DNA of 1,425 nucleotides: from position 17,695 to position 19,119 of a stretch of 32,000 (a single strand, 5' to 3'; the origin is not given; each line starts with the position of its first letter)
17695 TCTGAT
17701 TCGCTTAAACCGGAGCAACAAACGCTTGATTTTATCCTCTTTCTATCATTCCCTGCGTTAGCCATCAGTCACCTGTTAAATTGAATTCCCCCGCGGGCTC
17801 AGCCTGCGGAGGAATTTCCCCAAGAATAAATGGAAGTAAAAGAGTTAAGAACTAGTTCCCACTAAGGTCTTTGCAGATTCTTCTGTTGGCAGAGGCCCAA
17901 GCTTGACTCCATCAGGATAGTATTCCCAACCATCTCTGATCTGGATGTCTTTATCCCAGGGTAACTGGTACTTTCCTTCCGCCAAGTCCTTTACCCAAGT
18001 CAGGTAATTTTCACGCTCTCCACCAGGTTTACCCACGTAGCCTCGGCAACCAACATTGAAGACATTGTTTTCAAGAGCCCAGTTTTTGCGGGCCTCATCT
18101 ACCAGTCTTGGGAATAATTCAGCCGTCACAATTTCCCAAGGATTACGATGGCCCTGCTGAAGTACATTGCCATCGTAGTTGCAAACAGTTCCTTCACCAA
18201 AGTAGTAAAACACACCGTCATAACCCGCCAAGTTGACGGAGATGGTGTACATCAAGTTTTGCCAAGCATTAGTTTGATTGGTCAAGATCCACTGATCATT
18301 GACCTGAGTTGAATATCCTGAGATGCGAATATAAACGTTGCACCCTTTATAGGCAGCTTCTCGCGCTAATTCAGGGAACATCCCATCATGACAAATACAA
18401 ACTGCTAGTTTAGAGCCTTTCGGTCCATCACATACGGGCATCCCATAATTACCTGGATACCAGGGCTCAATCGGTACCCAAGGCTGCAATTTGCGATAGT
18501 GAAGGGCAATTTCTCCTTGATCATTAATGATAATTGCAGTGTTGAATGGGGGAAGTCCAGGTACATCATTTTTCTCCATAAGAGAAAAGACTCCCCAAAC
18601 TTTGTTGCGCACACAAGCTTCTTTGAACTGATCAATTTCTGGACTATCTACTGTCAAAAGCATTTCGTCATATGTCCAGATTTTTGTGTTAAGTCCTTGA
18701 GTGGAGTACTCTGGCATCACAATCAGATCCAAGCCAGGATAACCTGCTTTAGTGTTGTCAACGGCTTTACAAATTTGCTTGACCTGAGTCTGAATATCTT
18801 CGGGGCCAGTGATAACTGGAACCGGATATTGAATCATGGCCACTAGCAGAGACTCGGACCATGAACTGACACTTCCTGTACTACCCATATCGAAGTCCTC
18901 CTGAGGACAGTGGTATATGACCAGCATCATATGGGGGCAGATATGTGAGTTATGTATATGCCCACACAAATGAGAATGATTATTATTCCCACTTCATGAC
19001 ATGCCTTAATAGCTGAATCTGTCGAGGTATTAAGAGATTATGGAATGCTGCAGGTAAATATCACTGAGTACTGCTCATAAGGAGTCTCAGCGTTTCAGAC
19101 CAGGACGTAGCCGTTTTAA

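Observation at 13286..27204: Four near-identical Fur-family palindromic operators define a local metalloregulon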

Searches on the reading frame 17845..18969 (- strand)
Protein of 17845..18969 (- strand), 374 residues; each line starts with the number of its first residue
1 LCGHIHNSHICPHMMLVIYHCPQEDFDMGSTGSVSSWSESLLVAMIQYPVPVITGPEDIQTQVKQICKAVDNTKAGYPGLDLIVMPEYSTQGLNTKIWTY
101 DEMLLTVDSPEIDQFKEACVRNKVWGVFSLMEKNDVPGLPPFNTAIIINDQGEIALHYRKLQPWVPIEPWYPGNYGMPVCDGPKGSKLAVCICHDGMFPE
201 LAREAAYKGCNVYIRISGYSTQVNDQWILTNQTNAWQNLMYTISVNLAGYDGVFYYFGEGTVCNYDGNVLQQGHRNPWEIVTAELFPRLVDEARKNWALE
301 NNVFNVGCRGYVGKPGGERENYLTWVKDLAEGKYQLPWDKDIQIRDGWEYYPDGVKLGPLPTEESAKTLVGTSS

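Call 10: search_protein_families(library=pfam, proteins=[window:17845-18969:-])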
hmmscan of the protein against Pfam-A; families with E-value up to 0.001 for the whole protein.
window:17845-18969:- (374 aa): 1 family
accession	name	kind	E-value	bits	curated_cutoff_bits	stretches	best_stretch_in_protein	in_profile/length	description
PF00795.27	CN_hydrolase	-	3.7e-31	108.8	23.2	1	42-294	1-255/256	Carbon-nitrogen hydrolase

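Call 24: search_protein_families(library=ncbifam, proteins=[window:17845-18888:-], max_evalue=0.00001)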
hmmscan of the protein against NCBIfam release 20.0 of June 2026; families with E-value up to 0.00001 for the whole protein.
window:17845-18888:- (347 aa): 6 families
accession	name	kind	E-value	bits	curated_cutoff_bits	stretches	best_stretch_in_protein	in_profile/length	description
NF009803.0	PRK13287.1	equivalog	1.3e-181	602.7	406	1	1-329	1-329/333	formamidase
NF009802.0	PRK13286.1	equivalog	3.4e-75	253.1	427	1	5-288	4-288/345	aliphatic amidase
TIGR03381.1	agmatine_aguB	equivalog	2.3e-12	46.9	410.25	1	29-272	11-267/279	N-carbamoylputrescine amidase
NF040852.1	nitrile_Arch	equivalog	1.6e-10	40.6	500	1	47-269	28-246/262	nitrilase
TIGR00546.1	lnt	equivalog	1.3e-06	27.9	132.9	0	11-190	157-348/395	apolipoprotein N-acyltransferase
NF010588.0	PRK13981.1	equivalog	8.1e-06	24.5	479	0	31-255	18-241/546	NAD+ synthase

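Call 68: find_homologous_proteins(query=window:17845-18888:-, max_evalue=1e-100)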
Query window:17845-18888:- (347 aa): 178 proteins with E <= 1e-100 among 2340 candidates; the best 120 are listed.
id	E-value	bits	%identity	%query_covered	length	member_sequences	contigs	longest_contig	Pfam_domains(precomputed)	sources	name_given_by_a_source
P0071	2.2e-231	785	93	100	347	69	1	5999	PF00795.28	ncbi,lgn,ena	-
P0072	1.8e-207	706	84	100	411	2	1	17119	PF00795.28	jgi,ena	-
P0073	5.0e-207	705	87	96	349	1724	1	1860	PF00795.28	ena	-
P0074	8.3e-204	694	86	96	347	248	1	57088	PF00795.28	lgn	-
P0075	2.4e-203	693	83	98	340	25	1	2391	PF00795.28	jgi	jgi:formamidase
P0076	2.7e-202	689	84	98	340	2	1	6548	PF00795.28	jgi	jgi:formamidase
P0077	1.1e-201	687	83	97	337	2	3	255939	PF00795.28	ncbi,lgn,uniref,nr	ncbi:formamidase [Legionella tucsonensis]|uniref:Formamidase n=1 Tax=Legionella tucsonensis TaxID=40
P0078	1.2e-197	674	81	96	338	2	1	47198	PF00795.28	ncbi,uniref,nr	ncbi:Formamidase [Photorhabdus australis subsp. thailandensis]|uniref:Formamidase n=1 Tax=Photorhabd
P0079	4.8e-194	662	81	97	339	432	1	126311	PF00795.28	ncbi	-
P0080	4.9e-194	662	81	96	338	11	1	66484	PF00795.28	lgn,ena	-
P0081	2.3e-191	653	79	97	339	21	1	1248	PF00795.28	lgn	-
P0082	1.4e-187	641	78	96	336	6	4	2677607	PF00795.28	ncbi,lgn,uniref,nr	ncbi:formamidase [Corynebacterium falsenii DSM 44353]|uniref:formamidase n=1 Tax=Corynebacterium fal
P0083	7.3e-187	639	77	97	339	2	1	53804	PF00795.28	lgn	-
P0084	1.9e-184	631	76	97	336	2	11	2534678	PF00795.28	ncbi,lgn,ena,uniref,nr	ncbi:formamidase [Corynebacterium uberis]|uniref:formamidase n=1 Tax=Corynebacterium TaxID=1716 RepI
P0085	1.1e-183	628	76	97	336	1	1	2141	PF00795.28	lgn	-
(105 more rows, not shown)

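Call 69: find_encoding_contigs(protein=P0071, flank=5000, max_places=2)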
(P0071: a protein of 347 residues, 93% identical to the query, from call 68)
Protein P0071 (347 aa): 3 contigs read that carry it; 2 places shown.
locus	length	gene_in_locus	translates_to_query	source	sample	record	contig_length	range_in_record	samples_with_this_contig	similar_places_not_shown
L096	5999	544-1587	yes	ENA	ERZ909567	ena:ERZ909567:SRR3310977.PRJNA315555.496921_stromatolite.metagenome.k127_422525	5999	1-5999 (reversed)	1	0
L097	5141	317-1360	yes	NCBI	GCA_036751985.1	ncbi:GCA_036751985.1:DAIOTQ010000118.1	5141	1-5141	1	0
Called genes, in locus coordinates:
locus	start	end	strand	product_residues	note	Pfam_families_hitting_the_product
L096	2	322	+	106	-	?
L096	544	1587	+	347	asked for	PF00795:CN_hydrolase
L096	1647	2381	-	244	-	-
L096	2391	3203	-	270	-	PF00149:Metallophos, PF12850:Metallophos_2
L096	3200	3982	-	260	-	-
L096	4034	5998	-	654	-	?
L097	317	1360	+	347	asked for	PF00795:CN_hydrolase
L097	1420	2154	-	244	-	-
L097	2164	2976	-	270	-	PF00149:Metallophos, PF12850:Metallophos_2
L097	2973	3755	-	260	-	-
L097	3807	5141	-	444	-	?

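Call 70: find_encoding_contigs(protein=P0072, flank=6000, max_places=2)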
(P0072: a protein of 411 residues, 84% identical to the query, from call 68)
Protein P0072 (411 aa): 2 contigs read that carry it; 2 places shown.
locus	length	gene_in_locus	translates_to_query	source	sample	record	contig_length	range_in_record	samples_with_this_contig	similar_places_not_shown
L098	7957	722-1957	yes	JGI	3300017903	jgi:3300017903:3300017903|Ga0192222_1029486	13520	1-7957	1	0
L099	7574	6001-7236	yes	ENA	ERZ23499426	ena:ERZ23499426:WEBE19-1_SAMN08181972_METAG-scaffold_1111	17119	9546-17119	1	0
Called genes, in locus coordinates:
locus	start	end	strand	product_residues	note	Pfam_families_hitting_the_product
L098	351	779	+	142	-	-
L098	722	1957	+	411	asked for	PF00795:CN_hydrolase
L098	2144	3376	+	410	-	PF03069:FmdA_AmdA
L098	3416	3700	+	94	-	PF09723:Zn_ribbon_8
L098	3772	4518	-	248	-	PF00005:ABC_tran, PF13304:AAA_21 (faint)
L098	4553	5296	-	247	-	PF02463:SMC_N, PF00005:ABC_tran, PF13304:AAA_21 (faint), PF12399:BCA_ABC_TP_C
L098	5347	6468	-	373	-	PF02653:BPD_transp_2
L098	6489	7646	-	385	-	PF02653:BPD_transp_2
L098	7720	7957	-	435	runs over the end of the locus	PF13433:Peripla_BP_5, PF13458:Peripla_BP_6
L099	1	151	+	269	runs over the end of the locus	PF01063:Aminotran_4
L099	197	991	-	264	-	PF05116:S6PP (faint), PF08282:Hydrolase_3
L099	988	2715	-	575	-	PF00128:Alpha-amylase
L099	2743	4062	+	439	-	-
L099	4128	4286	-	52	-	-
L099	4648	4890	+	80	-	PF08865:DUF1830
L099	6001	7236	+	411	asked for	PF00795:CN_hydrolase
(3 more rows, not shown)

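Call 71: find_encoding_contigs(protein=P0074, flank=6000, max_places=2)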
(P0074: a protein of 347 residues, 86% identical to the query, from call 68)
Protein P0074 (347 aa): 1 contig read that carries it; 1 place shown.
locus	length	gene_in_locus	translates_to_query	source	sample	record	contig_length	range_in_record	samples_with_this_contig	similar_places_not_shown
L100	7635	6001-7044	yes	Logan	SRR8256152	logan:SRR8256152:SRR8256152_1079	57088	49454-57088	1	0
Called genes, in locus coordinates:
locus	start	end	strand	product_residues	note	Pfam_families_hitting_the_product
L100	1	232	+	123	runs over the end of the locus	PF00903:Glyoxalase, PF22677:Ble-like_N (weak)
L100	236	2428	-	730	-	PF09335:VTT_dom, PF13450:NAD_binding_8 (faint), PF01134:GIDA (weak), PF07992:Pyr_redox_2, PF13434:Lys_Orn_oxgnase (weak), PF13738:Pyr_redox_3 (weak), PF00070:Pyr_redox, PF02852:Pyr_redox_dim, +4 more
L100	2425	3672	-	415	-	PF01266:DAO (faint), PF07992:Pyr_redox_2, PF00070:Pyr_redox (weak)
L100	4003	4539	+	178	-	-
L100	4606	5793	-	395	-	PF13454:NAD_binding_9 (faint), PF07992:Pyr_redox_2 (faint), PF01266:DAO (faint), PF13738:Pyr_redox_3 (faint)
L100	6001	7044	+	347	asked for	PF00795:CN_hydrolase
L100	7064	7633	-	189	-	?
